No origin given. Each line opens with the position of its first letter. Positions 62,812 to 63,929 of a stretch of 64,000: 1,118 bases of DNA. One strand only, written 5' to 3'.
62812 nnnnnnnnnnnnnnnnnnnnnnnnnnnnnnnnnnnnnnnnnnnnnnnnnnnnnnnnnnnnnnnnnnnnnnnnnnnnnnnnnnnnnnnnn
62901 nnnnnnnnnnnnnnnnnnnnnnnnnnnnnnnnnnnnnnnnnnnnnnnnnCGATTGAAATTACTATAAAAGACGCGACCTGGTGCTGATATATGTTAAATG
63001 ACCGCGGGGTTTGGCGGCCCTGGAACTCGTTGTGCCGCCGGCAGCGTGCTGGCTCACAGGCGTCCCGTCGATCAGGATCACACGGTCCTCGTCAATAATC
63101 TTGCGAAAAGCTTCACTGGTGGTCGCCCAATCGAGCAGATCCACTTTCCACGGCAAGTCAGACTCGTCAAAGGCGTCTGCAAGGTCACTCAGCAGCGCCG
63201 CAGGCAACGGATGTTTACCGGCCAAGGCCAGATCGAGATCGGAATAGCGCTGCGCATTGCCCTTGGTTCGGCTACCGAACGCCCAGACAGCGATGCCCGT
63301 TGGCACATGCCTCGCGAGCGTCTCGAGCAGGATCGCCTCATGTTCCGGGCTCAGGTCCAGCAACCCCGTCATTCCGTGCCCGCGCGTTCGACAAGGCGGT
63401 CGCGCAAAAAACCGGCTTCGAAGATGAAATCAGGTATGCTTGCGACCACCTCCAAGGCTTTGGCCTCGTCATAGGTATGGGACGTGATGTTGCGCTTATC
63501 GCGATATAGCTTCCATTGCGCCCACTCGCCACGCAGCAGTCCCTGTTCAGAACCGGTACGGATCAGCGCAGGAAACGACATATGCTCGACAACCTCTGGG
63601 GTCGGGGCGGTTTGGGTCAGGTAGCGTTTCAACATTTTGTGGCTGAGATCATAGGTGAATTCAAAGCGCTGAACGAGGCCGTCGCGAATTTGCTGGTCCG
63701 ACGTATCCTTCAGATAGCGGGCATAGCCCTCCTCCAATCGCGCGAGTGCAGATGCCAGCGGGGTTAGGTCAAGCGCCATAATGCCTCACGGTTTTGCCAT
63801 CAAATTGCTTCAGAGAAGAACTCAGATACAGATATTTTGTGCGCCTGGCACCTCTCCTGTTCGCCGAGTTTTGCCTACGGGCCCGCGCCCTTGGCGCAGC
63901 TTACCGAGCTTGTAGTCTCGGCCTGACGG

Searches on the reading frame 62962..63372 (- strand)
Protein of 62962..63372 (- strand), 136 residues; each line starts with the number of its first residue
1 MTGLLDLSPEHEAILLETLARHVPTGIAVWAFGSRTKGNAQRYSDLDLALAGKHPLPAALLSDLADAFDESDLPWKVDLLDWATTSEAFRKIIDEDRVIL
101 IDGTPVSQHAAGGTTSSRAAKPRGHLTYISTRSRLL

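Call 61: search_protein_families(library=pfam, proteins=[window:62962-63372:-], max_evalue=0.0001)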
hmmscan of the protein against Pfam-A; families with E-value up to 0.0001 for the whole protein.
window:62962-63372:- (136 aa): 2 families
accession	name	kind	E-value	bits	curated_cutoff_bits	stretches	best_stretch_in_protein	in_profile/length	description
PF18765.7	Polbeta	-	3.6e-09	37.1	26.9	1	27-99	14-87/93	Polymerase beta, Nucleotidyltransferase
PF01909.29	NTP_transf_2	-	3.1e-08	34.3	21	1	15-99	4-91/93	Nucleotidyltransferase domain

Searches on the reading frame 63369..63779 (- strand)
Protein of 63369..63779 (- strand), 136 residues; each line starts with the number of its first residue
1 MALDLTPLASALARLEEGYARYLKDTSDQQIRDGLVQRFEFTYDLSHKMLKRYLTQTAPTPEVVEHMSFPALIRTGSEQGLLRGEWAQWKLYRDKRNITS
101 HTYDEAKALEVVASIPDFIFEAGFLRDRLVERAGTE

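Call 61: search_protein_families(library=pfam, proteins=[window:63369-63779:-], max_evalue=0.0001)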
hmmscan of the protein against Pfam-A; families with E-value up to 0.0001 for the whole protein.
window:63369-63779:- (136 aa): 1 family
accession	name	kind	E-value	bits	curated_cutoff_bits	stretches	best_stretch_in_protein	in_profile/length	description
PF08780.16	NTase_sub_bind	-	1.1e-32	113.1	31.8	1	4-130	2-125/126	Nucleotidyltransferase substrate binding protein like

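Call 90: find_encoding_contigs(protein=window:63369-63779:-, flank=200, max_places=6)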
Protein window:63369-63779:- (136 aa): 2 contigs read that carry it; 1 place shown.
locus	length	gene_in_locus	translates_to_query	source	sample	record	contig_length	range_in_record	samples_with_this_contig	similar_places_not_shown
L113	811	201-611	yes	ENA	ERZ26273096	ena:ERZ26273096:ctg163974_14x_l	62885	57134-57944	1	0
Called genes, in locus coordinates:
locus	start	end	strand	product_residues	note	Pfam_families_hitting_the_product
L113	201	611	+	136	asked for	PF08780:NTase_sub_bind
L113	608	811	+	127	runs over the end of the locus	PF01909:NTP_transf_2, PF18765:Polbeta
